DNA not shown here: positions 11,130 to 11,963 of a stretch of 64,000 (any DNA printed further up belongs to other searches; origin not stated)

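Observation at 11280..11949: SLATT-like 2-TM protein translationally coupled to a poly-proline micro-protein; IS transposase abuts its 3' end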

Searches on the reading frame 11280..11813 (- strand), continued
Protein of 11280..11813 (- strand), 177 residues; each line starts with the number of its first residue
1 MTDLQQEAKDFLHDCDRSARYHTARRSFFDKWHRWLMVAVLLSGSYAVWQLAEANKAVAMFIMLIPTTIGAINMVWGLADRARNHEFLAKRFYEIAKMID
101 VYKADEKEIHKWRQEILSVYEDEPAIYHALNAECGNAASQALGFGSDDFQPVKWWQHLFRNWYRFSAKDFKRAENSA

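Call 52: find_encoding_contigs(protein=P0212, flank=8000, max_places=4)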
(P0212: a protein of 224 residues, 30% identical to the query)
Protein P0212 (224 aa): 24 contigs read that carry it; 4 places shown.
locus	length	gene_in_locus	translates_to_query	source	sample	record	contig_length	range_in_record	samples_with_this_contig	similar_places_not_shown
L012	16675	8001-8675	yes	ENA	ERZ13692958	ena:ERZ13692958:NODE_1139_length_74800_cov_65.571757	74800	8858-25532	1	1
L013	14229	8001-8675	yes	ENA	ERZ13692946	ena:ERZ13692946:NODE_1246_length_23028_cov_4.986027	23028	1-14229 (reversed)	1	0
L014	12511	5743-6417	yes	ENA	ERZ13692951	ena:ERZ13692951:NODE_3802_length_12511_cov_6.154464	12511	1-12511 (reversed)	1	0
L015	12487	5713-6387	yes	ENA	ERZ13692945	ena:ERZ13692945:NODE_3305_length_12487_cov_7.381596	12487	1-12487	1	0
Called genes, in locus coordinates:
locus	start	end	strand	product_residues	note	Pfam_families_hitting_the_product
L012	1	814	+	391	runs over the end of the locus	PF03786:UxuA, PF01261:AP_endonuc_2 (weak)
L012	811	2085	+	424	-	PF13660:DUF4147, PF05161:MOFRL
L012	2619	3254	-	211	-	PF00657:Lipase_GDSL, PF13472:Lipase_GDSL_2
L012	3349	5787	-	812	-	PF22666:Glyco_hydro_2_N2, PF17753:Ig_mannosidase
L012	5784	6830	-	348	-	PF00356:LacI (weak), PF00532:Peripla_BP_1, PF13377:Peripla_BP_3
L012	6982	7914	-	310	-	PF01408:GFO_IDH_MocA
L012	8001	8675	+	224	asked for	-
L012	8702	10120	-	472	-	PF03446:NAD_binding_2, PF03807:F420_oxidored (weak), PF00393:6PGD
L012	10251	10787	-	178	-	PF00583:Acetyltransf_1 (weak), PF13508:Acetyltransf_7 (weak)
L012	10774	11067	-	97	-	PF01402:RHH_1 (weak), PF08681:TacA1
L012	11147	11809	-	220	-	PF00392:GntR, PF07729:FCD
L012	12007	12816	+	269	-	PF00941:FAD_binding_5, PF03450:CO_deh_flav_C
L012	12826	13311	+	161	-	PF00111:Fer2, PF13085:Fer2_3 (weak), PF01799:Fer2_2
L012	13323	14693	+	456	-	PF01315:Ald_Xan_dh_C, PF02738:MoCoBD_1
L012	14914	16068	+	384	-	PF20256:MoCoBD_2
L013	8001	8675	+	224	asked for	-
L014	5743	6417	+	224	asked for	-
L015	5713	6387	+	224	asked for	-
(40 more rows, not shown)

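Call 54: search_protein_families(library=phrogs, proteins=[window:11280-11813:-, P0181, P0183, P0212], max_evalue=0.1)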
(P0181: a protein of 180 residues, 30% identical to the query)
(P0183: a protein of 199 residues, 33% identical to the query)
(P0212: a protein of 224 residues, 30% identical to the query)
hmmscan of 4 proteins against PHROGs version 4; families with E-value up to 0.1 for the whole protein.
window:11280-11813:- (177 aa): 2 families
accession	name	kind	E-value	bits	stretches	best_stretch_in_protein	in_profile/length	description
phrog_11791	-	unknown function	1.3e-32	113.8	1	2-166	4-169/173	-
phrog_4804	-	unknown function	0.078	14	0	36-76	10-49/81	-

P0181 (180 aa): 2 families
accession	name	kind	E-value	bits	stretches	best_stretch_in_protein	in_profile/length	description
phrog_11791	-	unknown function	1.8e-58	197.9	1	2-173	2-171/173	-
phrog_6315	-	unknown function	2e-05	25.5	1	29-159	23-140/152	-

P0183 (199 aa): 1 family
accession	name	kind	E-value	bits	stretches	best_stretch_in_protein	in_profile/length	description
phrog_11791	-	unknown function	2.4e-57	194.2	1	6-172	6-172/173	-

P0212 (224 aa): 1 family
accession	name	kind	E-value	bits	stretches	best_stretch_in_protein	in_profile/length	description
phrog_11791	-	unknown function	3e-13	50.7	1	67-183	20-139/173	-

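Call 55: search_dna_similar(query=P0181, collection=phages, mode=protein, max_evalue=0.001, max_rows=25)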
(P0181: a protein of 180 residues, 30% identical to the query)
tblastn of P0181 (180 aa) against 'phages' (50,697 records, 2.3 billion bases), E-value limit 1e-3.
Records with a match: 10; places in all: 10; records where one place covers at least 80% of the query: 10.
Best place of each record, by identity: <60% 10.
By first word of the organism name: Burkholderia 9; Pseudomonas 1.
By host as written in the record: Burkholderia sp. 5; - 2; Burkholderia thailandensis 2; Pseudomonas aeruginosa PA1 1.
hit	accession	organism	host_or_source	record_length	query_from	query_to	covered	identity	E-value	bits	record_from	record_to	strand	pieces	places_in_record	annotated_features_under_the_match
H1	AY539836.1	Burkholderia phage BcepMu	-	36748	1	176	98%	49.4%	6e-46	166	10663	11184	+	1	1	gp19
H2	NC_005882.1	Burkholderia phage BcepMu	-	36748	1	176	98%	49.4%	6e-46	166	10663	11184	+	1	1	gp19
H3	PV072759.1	Burkholderia phage vB_E433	Burkholderia sp.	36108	1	176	98%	47.2%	4e-42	155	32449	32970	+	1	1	hypothetical protein (x2)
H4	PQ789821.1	Burkholderia phage vB_E274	Burkholderia sp.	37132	1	176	98%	47.2%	4e-42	155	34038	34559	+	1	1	hypothetical protein (x2)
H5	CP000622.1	Burkholderia phage phiE255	Burkholderia thailandensis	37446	1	176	98%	47.2%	4e-42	155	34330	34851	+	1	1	gp49 | gp48, hypothetical protein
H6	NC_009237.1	Burkholderia phage phiE255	Burkholderia thailandensis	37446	1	176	98%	47.2%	4e-42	155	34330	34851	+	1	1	gp49 | gp48, hypothetical protein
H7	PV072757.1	Burkholderia phage vB_CB2b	Burkholderia sp.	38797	1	176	98%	47.2%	4e-42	155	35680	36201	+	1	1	hypothetical protein (x2)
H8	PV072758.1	Burkholderia phage vB_E430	Burkholderia sp.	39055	1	176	98%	47.2%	4e-42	155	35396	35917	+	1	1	hypothetical protein (x2)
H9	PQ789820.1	Burkholderia phage vB_E427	Burkholderia sp.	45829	1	176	98%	47.2%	4e-42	155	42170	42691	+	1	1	hypothetical protein (x2)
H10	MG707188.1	Pseudomonas phage TC7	Pseudomonas aeruginosa PA1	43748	29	174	81%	33.3%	2e-16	82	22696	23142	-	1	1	hypothetical protein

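Call 56: get_annotated_region(hit=H2, flank=4000)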
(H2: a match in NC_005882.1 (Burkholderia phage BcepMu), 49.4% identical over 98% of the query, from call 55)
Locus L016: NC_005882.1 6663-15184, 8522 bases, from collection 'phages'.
description: Burkholderia cenocepacia phage BcepMu, complete genome.
organism: Burkholderia phage BcepMu (NCBI taxid 2881392)
taxonomy: Viruses; Duplodnaviria; Heunggongvirae; Uroviricota; Caudoviricetes; Bcepmuvirus; Bcepmuvirus bcepMu
host: -; source: -; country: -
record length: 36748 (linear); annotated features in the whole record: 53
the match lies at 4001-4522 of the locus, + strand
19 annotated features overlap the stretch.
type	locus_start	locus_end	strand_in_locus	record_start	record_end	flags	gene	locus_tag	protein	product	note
CDS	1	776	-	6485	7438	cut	-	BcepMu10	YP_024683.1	gp10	conserved protein; supported by IST data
CDS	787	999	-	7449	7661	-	-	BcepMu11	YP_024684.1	gp11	-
CDS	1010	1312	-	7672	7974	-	-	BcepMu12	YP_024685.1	transcriptional regulator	conserved protein; supported by IST data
CDS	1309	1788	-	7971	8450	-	-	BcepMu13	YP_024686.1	gp13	-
CDS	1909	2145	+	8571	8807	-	-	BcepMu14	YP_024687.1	gp14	novel protein supported by by IST data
CDS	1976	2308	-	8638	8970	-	-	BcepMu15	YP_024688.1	gp15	novel reading frame identified by IST data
CDS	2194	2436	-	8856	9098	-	-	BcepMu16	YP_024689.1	HTH DNA binding protein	conserved hypothetical protein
CDS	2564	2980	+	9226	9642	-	-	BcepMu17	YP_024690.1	helix-turn-helix transcriptional regulator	cro/cI repressor transcription regulator; supported by IST data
CDS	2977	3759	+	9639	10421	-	-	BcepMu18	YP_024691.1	membrane protein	-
CDS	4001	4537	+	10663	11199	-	-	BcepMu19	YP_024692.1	gp19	conserved hypothetical protein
CDS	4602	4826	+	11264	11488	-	-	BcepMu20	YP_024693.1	gp20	-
CDS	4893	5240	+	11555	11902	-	-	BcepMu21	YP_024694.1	holin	-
CDS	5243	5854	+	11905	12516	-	-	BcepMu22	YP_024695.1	endolysin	putative soluble lytic murein transglycosylase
CDS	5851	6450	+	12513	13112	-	-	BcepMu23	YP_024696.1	Rz-like spanin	Rz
CDS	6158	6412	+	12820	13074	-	-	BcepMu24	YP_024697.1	gp24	Rz1, out of frame, embedded proline-rich protein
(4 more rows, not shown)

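Call 57: get_annotated_region(hit=H6, flank=3000)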
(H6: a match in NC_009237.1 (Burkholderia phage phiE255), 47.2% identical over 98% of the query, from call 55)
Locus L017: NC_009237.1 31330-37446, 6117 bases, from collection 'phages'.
description: Burkholderia phage phiE255 chromosome, complete genome.
organism: Burkholderia phage phiE255 (NCBI taxid 2883942)
taxonomy: Viruses; Duplodnaviria; Heunggongvirae; Uroviricota; Caudoviricetes; Bcepmuvirus; Bcepmuvirus E255
host: Burkholderia thailandensis; source: -; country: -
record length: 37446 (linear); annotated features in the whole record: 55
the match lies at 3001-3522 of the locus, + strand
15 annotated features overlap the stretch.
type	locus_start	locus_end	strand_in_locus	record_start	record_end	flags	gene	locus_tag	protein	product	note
CDS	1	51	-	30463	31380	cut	-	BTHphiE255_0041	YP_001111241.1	DUF3102 domain-containing protein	-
CDS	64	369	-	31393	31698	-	-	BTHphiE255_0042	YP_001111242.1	transcriptional regulator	-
CDS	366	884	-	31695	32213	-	-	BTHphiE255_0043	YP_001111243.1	gp43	-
CDS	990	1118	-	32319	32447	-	-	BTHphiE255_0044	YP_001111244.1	gp44, hypothetical protein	-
CDS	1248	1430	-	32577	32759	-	-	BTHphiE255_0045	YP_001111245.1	HTH DNA binding protein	-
CDS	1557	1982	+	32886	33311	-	-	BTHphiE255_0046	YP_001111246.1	transcriptional regulator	-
CDS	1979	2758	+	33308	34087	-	-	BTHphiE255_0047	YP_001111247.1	membrane protein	-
CDS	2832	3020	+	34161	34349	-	-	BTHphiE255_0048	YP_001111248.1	gp48, hypothetical protein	-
CDS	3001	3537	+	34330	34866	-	-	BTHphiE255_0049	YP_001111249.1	gp49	-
CDS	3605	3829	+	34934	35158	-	-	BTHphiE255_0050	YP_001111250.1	gp50, conserved domain protein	-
CDS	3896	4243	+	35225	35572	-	-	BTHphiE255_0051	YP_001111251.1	holin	-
CDS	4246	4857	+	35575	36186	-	-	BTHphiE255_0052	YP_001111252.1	endolysin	identified by match to protein family HMM PF01464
CDS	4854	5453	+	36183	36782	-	-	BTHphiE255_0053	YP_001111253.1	Rz-like spanin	-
CDS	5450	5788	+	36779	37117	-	-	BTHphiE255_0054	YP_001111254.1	lipoprotein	-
CDS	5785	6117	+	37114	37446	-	-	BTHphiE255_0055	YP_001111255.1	gp55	-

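Call 58: get_annotated_region(hit=H10, flank=3000)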
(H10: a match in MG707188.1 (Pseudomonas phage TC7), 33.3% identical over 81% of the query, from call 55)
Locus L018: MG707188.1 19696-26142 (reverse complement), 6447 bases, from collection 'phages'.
description: Pseudomonas phage TC7, partial genome.
organism: Pseudomonas phage TC7 (NCBI taxid 2065330)
taxonomy: Viruses; Duplodnaviria; Heunggongvirae; Uroviricota; Caudoviricetes
host: Pseudomonas aeruginosa PA1; source: hospital sewage; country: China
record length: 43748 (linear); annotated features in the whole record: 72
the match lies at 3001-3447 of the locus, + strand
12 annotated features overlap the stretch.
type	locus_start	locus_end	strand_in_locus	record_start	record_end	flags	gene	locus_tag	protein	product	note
CDS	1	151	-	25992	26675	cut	-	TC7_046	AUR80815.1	replication P family protein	-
CDS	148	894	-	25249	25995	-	-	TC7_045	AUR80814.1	helix-turn-helix domain-containing protein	-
CDS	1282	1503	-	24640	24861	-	-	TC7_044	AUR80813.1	hypothetical protein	-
CDS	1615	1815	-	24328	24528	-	-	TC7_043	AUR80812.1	transcriptional regulator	-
CDS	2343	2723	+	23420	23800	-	-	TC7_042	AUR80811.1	repressor protein C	-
CDS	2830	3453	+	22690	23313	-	-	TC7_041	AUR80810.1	hypothetical protein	-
CDS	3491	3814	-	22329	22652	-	-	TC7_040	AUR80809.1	DUF1654 domain-containing protein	-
CDS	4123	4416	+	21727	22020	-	-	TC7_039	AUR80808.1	NTPase domain-containing protein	-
CDS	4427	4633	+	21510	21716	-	-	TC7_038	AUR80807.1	hypothetical protein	-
CDS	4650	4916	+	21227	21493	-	-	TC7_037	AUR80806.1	putative chaperone protein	putative chaperone protein DnaJ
CDS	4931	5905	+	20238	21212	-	-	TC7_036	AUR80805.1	putative ATPase domain-containing protein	-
CDS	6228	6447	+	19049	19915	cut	-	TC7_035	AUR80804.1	putative chromosome partitioning protein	-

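Call 64: find_encoding_contigs(protein=P0003, flank=6000, max_places=2)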
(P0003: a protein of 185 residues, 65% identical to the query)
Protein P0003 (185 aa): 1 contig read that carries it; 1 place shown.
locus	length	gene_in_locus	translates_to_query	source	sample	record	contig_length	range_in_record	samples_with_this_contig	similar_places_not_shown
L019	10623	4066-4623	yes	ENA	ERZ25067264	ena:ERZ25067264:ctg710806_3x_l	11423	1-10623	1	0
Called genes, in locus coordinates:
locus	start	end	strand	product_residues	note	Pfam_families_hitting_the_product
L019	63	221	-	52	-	-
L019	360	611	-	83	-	-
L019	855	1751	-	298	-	PF03400:DDE_Tnp_IS1 (faint)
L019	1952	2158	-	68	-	-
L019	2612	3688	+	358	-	-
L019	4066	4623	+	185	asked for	-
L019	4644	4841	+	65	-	-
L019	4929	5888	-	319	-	PF10546:P63C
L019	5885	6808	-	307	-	PF12760:Zn_ribbon_IS1595, PF12762:DDE_Tnp_IS1595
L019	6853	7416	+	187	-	PF07690:MFS_1 (weak), PF13347:MFS_2 (weak), PF11700:ATG22 (weak)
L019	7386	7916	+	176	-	PF07690:MFS_1 (weak), PF11700:ATG22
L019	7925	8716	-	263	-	PF13276:HTH_21, PF00665:rve, PF13683:rve_3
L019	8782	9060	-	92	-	PF01527:HTH_Tnp_1, PF13384:HTH_23, PF13518:HTH_28 (weak), PF13551:HTH_29 (weak)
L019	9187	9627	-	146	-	-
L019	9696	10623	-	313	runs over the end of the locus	-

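Call 65: find_encoding_contigs(protein=P0007, flank=6000, max_places=2)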
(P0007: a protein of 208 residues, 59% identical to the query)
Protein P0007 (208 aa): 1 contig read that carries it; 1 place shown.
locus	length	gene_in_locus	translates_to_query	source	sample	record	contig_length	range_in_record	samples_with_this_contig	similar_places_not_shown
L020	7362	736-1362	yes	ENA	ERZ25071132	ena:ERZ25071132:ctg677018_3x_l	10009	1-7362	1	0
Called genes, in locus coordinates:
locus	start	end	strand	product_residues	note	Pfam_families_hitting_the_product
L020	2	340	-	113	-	?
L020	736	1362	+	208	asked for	-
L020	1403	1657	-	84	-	PF10711:DUF2513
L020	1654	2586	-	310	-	PF12760:Zn_ribbon_IS1595 (weak), PF12762:DDE_Tnp_IS1595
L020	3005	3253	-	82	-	-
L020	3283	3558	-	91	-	-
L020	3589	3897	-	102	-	-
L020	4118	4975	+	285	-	PF13495:Phage_int_SAM_4, PF00589:Phage_integrase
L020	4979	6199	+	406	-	PF14319:Zn_Tnp_IS91, PF04986:Y2_Tnp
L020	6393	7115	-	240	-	-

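Call 66: find_encoding_contigs(protein=P0005, flank=6000, max_places=2)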
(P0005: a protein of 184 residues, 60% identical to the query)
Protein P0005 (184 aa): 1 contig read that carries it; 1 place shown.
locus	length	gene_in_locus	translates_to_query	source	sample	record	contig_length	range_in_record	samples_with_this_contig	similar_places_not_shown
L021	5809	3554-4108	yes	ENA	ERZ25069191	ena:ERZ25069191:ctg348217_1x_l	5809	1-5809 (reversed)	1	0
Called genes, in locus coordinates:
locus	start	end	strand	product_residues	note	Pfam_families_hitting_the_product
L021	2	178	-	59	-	?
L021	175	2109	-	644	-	-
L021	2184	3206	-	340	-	PF04465:DUF499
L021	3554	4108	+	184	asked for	-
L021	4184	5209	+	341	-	PF12686:DUF3800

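Call 78: search_dna_similar(query=window:11280-11813:-, collection=phages, mode=protein, max_evalue=0.001, max_rows=30)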
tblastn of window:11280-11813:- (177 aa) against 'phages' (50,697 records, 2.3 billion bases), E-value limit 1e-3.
Records with a match: 10; places in all: 10; records where one place covers at least 80% of the query: 9.
Best place of each record, by identity: <60% 10.
By first word of the organism name: Burkholderia 9; Pseudomonas 1.
By host as written in the record: Burkholderia sp. 5; - 2; Burkholderia thailandensis 2; Pseudomonas aeruginosa PA1 1.
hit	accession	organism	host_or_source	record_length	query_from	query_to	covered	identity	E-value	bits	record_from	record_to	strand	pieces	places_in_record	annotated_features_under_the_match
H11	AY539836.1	Burkholderia phage BcepMu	-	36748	2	177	99%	33.0%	1e-23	102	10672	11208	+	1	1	gp19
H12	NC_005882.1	Burkholderia phage BcepMu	-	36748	2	177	99%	33.0%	1e-23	102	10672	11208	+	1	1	gp19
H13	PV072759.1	Burkholderia phage vB_E433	Burkholderia sp.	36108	14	165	86%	33.3%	6e-21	94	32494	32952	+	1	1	hypothetical protein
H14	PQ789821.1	Burkholderia phage vB_E274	Burkholderia sp.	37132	14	165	86%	33.3%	6e-21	94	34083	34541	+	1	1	hypothetical protein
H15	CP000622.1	Burkholderia phage phiE255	Burkholderia thailandensis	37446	14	165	86%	33.3%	6e-21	94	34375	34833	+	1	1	gp49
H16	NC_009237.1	Burkholderia phage phiE255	Burkholderia thailandensis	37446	14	165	86%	33.3%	6e-21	94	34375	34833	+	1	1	gp49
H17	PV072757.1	Burkholderia phage vB_CB2b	Burkholderia sp.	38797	14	165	86%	33.3%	6e-21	94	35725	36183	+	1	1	hypothetical protein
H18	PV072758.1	Burkholderia phage vB_E430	Burkholderia sp.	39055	14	165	86%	33.3%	6e-21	94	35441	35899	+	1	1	hypothetical protein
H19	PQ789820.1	Burkholderia phage vB_E427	Burkholderia sp.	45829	14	165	86%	33.3%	6e-21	94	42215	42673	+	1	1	hypothetical protein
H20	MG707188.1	Pseudomonas phage TC7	Pseudomonas aeruginosa PA1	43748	17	131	65%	33.1%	6e-7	54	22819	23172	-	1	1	hypothetical protein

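Call 79: search_dna_similar(query=window:11280-11813:-, collection=plasmids, mode=protein, max_evalue=0.001, max_rows=30)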
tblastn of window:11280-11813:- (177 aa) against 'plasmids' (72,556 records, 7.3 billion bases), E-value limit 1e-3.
Records with a match: 7; places in all: 7; records where one place covers at least 80% of the query: 7.
Best place of each record, by identity: <60% 7.
By first word of the organism name: Klebsiella 6; Rhizobium 1.
By predicted mobility (MOB-suite, as given by PLSDB): non-mobilizable 6; conjugative 1.
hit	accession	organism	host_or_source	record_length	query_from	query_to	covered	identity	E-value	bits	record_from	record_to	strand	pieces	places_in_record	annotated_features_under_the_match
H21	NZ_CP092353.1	Rhizobium sp. C104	Cell culture,nodule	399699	3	171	95%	28.8%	6e-17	84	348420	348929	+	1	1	none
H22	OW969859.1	Klebsiella pneumoniae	Homo sapiens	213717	11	156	82%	31.3%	3e-18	88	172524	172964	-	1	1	hypothetical protein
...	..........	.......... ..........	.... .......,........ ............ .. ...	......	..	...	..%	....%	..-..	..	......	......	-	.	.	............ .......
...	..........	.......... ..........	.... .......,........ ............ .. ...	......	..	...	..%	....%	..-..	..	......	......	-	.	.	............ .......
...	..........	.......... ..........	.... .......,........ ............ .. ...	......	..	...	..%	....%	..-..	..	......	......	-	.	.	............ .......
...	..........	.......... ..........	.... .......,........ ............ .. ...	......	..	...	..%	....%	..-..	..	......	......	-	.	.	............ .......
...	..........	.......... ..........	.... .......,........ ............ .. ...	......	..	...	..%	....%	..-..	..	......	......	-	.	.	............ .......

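Call 80: get_annotated_region(hit=H22, flank=6000)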
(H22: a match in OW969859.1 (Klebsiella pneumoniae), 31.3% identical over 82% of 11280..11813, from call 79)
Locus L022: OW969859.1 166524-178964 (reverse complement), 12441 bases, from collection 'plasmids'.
description: Klebsiella pneumoniae isolate 1961 genome assembly, plasmid: P2
organism: Klebsiella pneumoniae (NCBI taxid 573)
taxonomy: Bacteria; Pseudomonadota; Gammaproteobacteria; Enterobacterales; Enterobacteriaceae; Klebsiella; Klebsiella pneumoniae
host: -; source: Homo sapiens; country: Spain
typing (MOB-suite, as given by PLSDB): non-mobilizable; replicon IncFIB,IncU
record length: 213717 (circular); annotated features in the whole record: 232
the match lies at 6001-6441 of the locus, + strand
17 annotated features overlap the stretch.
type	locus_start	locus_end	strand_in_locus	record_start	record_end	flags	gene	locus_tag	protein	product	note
CDS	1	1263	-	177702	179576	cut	-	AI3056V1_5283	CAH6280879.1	hypothetical protein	-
CDS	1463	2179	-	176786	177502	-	-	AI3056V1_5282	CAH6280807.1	hypothetical protein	-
CDS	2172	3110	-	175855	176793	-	-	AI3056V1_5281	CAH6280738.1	hypothetical protein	-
CDS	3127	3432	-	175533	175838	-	-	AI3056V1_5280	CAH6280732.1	hypothetical protein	-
CDS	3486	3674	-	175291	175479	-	-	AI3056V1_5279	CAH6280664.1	hypothetical protein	-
CDS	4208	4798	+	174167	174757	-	-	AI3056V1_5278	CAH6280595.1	hypothetical protein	-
CDS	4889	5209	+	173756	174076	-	-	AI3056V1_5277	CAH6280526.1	hypothetical protein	-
CDS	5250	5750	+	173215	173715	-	-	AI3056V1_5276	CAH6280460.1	hypothetical protein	-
CDS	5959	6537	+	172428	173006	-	-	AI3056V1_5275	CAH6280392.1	hypothetical protein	-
CDS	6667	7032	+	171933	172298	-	-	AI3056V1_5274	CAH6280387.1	hypothetical protein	-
CDS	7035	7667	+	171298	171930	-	-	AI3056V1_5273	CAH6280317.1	Membrane-bound lytic murein transglycosylase F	-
CDS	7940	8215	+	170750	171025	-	-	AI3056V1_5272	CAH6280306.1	hypothetical protein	-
CDS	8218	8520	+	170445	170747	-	-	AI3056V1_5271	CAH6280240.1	hypothetical protein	-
CDS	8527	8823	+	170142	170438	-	-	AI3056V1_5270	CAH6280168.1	hypothetical protein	-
CDS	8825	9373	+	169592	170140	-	-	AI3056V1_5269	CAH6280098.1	hypothetical protein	-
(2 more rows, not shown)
